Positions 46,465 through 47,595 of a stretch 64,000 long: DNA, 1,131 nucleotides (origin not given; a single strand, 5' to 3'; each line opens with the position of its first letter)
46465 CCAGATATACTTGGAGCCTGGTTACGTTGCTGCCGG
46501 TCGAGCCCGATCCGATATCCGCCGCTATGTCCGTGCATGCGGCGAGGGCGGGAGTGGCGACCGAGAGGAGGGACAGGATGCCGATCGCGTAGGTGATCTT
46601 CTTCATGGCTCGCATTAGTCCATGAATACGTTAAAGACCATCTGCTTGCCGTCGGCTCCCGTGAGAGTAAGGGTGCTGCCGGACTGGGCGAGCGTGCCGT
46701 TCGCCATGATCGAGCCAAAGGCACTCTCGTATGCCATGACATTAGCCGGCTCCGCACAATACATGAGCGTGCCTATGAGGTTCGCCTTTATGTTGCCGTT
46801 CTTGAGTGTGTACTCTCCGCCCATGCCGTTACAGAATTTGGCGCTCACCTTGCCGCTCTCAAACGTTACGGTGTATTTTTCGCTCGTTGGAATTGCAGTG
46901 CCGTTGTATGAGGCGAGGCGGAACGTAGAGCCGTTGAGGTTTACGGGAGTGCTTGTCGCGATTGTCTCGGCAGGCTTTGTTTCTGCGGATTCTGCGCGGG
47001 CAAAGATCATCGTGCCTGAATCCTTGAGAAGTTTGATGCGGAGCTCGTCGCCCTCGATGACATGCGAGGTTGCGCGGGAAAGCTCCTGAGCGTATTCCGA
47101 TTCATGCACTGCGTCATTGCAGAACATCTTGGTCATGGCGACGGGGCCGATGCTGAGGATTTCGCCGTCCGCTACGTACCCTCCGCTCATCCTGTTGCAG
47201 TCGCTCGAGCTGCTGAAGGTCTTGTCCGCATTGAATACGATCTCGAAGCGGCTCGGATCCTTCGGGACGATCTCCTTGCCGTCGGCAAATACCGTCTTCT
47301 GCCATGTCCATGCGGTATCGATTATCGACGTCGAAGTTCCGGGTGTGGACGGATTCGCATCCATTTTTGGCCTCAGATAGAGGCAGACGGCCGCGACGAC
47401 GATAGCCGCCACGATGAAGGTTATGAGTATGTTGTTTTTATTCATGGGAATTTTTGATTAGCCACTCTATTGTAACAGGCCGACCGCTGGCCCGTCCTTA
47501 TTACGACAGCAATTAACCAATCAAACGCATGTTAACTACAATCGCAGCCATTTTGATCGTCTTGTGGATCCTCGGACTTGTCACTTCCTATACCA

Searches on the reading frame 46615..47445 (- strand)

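Call 68: search_protein_families(library=pfam, proteins=[window:46615-47445:-], max_evalue=0.00001)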
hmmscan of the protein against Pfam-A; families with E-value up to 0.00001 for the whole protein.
window:46615-47445:- (276 aa): 1 family
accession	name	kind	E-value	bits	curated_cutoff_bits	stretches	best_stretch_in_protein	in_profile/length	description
PF03724.22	META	-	2.1e-32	111.8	24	2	46-148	9-108/109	META domain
